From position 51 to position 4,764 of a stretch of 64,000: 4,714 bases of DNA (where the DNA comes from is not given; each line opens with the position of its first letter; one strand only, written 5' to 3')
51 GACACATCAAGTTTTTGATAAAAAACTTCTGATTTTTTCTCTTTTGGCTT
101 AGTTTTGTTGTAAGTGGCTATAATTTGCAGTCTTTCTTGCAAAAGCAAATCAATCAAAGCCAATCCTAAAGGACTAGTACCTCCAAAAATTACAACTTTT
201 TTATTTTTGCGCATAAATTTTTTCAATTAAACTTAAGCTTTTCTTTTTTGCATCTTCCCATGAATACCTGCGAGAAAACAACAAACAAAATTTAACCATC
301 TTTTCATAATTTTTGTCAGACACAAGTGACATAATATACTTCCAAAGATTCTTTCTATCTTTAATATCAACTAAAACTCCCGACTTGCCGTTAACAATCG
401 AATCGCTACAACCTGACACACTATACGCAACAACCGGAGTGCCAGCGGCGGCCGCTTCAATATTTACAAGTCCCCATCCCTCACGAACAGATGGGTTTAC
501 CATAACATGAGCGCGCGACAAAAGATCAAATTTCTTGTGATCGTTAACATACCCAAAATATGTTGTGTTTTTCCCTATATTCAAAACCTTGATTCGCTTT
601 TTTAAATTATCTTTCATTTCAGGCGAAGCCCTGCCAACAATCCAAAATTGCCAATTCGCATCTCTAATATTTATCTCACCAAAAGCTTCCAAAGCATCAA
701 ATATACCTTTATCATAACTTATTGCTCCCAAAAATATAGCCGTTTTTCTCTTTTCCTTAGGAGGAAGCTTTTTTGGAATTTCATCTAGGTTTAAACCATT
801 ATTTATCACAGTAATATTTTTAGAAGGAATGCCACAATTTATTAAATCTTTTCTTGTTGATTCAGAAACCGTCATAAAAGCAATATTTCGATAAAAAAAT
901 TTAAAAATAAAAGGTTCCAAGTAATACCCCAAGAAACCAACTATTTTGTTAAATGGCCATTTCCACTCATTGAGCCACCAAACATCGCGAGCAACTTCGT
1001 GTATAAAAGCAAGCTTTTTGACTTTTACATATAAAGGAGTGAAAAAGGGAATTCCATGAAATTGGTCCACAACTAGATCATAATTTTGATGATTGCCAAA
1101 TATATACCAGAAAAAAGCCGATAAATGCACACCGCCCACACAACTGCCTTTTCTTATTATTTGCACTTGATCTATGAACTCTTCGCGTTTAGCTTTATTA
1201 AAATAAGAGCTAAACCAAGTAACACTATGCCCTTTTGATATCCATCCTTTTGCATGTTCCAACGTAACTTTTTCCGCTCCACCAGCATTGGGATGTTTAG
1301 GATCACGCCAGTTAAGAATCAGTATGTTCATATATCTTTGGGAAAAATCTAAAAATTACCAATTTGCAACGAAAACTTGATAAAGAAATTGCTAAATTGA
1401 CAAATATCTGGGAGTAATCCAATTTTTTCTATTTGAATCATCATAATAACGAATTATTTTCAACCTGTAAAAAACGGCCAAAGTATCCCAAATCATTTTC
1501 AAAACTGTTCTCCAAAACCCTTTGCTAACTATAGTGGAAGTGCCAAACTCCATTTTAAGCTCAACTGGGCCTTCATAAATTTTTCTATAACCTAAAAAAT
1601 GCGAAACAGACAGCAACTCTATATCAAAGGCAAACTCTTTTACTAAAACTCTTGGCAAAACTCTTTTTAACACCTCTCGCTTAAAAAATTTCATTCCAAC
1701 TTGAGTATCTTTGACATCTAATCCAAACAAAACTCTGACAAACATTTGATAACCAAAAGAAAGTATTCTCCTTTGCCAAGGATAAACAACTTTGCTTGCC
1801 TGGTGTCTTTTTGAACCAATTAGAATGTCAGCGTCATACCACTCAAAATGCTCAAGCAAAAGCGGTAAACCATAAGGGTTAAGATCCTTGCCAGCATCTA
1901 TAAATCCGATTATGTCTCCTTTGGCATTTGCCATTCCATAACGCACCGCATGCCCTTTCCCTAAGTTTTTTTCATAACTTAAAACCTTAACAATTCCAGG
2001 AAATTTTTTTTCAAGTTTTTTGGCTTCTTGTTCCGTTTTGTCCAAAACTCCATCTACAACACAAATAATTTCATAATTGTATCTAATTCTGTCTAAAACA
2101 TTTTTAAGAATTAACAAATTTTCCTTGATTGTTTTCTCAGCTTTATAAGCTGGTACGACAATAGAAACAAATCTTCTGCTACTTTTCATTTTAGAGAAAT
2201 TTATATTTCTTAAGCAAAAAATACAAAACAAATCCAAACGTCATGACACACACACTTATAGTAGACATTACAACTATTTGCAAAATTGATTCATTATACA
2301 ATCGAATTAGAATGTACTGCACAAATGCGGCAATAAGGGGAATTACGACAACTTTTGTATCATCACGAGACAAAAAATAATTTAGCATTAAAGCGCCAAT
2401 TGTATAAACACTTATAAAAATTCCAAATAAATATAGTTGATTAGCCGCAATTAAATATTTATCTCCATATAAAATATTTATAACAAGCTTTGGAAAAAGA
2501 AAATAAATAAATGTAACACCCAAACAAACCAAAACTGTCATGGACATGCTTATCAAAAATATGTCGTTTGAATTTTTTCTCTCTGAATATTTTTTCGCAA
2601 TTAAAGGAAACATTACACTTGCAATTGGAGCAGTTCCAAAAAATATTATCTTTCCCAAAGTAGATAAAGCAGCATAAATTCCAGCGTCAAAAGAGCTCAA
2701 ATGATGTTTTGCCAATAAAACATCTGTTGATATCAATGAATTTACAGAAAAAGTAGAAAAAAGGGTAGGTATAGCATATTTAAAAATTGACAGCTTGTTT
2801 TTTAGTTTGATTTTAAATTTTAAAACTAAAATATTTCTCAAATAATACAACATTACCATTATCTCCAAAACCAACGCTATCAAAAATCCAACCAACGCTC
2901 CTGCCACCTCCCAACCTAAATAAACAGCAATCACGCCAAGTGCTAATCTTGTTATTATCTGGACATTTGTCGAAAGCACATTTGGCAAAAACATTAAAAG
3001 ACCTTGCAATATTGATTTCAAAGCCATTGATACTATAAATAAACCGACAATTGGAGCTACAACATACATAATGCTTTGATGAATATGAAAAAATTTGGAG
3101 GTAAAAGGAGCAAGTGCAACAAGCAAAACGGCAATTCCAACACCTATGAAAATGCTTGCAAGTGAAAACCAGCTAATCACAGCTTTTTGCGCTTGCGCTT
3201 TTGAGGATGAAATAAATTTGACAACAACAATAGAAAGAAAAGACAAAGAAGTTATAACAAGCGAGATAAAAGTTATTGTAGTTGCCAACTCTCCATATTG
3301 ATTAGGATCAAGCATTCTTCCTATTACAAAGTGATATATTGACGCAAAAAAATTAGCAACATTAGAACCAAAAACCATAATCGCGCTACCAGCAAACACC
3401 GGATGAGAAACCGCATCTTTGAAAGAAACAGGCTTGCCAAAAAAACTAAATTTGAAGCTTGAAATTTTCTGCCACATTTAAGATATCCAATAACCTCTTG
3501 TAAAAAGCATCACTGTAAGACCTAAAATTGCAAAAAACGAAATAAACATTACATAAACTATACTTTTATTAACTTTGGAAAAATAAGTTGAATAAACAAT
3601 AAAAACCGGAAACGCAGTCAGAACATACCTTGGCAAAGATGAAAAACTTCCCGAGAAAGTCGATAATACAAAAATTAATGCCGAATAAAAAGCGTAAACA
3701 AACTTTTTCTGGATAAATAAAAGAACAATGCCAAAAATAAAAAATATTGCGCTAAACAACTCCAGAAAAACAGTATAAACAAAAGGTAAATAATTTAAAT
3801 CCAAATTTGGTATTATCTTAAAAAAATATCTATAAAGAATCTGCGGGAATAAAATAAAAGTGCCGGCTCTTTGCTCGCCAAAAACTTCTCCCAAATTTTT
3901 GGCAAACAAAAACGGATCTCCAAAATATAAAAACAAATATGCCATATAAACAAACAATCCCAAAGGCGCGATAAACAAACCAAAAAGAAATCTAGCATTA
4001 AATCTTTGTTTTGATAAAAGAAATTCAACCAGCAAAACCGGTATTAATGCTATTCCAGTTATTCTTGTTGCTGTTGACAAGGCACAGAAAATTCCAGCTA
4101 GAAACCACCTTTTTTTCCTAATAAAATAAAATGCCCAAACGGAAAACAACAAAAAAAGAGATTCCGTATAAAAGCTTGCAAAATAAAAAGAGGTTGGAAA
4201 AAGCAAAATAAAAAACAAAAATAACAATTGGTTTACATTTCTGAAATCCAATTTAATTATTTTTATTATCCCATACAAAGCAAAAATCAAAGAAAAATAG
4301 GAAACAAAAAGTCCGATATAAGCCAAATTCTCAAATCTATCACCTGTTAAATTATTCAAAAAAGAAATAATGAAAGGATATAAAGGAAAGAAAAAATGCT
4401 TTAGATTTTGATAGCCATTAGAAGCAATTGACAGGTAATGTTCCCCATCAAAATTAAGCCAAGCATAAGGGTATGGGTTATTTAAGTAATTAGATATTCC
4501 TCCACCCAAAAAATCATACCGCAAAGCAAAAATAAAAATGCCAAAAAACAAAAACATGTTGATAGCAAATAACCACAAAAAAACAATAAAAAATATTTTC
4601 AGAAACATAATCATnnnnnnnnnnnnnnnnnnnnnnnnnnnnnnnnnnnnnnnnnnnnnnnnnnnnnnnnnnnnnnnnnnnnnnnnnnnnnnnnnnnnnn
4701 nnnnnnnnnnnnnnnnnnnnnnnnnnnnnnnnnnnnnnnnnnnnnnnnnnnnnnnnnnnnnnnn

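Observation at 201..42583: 42-kb single-strand glycosylation block with about 16 GT-C membrane glycosyltransferases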

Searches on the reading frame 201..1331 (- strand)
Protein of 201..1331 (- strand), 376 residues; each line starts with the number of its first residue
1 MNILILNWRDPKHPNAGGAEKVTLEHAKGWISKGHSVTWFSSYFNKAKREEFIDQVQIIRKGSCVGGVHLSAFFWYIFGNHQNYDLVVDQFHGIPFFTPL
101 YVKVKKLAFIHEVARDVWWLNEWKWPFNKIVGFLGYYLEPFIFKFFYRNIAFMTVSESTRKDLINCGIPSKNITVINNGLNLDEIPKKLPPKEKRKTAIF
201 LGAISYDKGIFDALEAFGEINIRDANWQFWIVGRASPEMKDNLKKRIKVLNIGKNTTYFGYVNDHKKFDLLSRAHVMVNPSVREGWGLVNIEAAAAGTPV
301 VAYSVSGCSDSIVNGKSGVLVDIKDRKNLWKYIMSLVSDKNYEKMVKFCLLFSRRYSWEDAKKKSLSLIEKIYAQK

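Call 3: search_protein_families(library=pfam, proteins=[window:201-1331:-], max_evalue=0.01)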
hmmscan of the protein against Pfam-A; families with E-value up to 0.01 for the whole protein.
window:201-1331:- (376 aa): 4 families
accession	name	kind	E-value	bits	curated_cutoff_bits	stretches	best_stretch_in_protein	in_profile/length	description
PF00534.26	Glycos_transf_1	-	1.9e-37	128.9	26.4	1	183-344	3-163/172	Glycosyl transferases group 1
PF13692.12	Glyco_trans_1_4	-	2.5e-27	96.3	27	1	196-339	2-142/142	Glycosyl transferases group 1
PF20706.3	GT4-conflict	-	2.6e-15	56.7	26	1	170-312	171-320/385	Family 4 Glycosyltransferase in conflict systems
PF13439.12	Glyco_transf_4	-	1.3e-13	51.7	28.5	1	17-183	2-169/170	Glycosyltransferase Family 4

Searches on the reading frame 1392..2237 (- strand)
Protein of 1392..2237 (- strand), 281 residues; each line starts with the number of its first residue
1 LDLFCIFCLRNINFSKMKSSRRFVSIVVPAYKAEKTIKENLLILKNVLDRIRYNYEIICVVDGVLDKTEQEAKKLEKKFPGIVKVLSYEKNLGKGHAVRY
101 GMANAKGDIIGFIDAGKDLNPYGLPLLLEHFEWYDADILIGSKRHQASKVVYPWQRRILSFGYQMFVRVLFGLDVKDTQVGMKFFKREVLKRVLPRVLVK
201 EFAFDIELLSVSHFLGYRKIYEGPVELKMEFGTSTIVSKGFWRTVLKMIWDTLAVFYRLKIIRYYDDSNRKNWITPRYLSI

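Call 3: search_protein_families(library=pfam, proteins=[window:1392-2237:-], max_evalue=0.01)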
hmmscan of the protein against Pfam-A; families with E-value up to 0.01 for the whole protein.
window:1392-2237:- (281 aa): 3 families
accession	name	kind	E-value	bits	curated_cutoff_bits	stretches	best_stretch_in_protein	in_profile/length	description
PF00535.33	Glycos_transf_2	-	2.4e-25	89.8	23.3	1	25-193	1-167/168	Glycosyl transferase family 2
PF13641.12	Glyco_tranf_2_3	-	2.5e-10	41.2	27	1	24-194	3-175/230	Glycosyltransferase like family 2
PF10111.15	Glyco_tranf_2_2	-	0.0025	17.8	27.3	1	25-115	1-90/276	Glycosyltransferase like family 2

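Call 52: search_protein_families(library=ncbifam, proteins=[window:1392-2237:-], max_evalue=1e-8)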
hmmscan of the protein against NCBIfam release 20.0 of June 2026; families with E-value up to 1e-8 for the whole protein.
window:1392-2237:- (281 aa): 5 families
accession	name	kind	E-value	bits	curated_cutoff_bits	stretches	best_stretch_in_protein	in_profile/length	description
TIGR03937.1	PgaC_IcaA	equivalog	1.3e-13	50.7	422.3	1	18-132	41-151/407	poly-beta-1,6-N-acetyl-D-glucosamine synthase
NF047588.1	GlcsyltransPgfSStrep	equivalog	1.7e-11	43.9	500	1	24-193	3-167/308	glycosyltransferase PgfS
NF007482.0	PRK10073.1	equivalog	1.9e-11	43.6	423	1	17-132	1-111/334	glycosyltransferase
NF010496.0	PRK13915.1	equivalog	1.1e-10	41.1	262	1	16-115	26-125/307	glucosyl-3-phosphoglycerate synthase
NF007986.1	PRK10714.1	equivalog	8.2e-09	34.9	529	1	23-193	7-172/316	undecaprenyl-phosphate 4-deoxy-4-formamido-L-arabinose transferase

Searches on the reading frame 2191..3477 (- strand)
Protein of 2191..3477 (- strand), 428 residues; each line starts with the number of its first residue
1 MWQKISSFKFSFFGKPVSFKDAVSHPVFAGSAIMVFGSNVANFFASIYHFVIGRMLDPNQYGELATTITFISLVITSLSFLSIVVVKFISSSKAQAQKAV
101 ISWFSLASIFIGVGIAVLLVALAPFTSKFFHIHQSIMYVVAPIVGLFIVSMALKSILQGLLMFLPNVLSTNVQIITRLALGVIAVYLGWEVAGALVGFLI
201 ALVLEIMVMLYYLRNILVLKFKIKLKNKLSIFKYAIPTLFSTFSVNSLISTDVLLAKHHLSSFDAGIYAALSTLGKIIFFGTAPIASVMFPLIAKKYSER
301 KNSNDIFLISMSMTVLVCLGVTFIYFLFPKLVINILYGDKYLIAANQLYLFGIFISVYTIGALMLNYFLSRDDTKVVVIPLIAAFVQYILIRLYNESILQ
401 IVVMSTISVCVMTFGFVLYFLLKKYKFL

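Call 3: search_protein_families(library=pfam, proteins=[window:2191-3477:-], max_evalue=0.01)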
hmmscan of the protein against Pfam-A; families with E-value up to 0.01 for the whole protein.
window:2191-3477:- (428 aa): 2 families
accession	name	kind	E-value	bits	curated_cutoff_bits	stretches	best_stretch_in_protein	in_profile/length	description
PF01943.22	Polysacc_synt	-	1.7e-18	67.4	28.2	1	32-295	6-272/274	Polysaccharide biosynthesis protein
PF13440.11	Polysacc_synt_3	-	4e-13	49.7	23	1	51-343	1-290/293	Polysaccharide biosynthesis protein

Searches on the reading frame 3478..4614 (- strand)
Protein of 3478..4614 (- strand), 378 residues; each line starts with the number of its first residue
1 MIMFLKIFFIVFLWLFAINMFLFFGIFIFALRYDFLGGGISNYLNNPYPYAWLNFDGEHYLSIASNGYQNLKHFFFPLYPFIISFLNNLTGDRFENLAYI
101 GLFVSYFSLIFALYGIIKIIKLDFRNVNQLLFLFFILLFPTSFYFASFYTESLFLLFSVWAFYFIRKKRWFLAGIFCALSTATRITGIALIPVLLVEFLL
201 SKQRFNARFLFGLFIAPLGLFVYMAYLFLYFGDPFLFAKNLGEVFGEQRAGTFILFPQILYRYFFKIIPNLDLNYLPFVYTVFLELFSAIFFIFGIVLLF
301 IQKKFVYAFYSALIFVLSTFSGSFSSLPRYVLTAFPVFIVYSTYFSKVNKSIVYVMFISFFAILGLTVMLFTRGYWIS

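Call 3: search_protein_families(library=pfam, proteins=[window:3478-4614:-], max_evalue=0.01)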
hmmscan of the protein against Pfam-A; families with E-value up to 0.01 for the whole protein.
window:3478-4614:- (378 aa): 0 families

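Call 14: search_protein_families(library=ncbifam, proteins=[window:3478-4614:-], max_evalue=0.01)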
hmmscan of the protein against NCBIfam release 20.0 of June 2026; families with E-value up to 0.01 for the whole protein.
window:3478-4614:- (378 aa): 1 family
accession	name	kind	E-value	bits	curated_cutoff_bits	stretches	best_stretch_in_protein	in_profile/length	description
NF046093.1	AZOBR_p60025_fam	subfamily_domain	1.1e-05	24.8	150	1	77-218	95-231/232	AZOBR_p60025 family cell surface glycopolymer formation protein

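Call 93: search_protein_families(library=pfam, alignment_id=A5, max_evalue=0.01)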
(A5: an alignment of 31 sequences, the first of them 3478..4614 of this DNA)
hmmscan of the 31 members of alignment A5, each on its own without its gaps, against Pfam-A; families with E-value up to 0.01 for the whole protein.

A. member 1, window:3478-4614:- (378 aa): 0 families

B. families by the number of members that match (of 31 scanned): 3 families
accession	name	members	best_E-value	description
PF04188.19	Mannosyl_trans2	10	3.2e-13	Mannosyltransferase (PIG-V)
PF13231.12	PMT_2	10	3.1e-07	Dolichyl-phosphate-mannose-protein mannosyltransferase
PF04922.18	DIE2_ALG10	2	0.00013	DIE2/ALG10 family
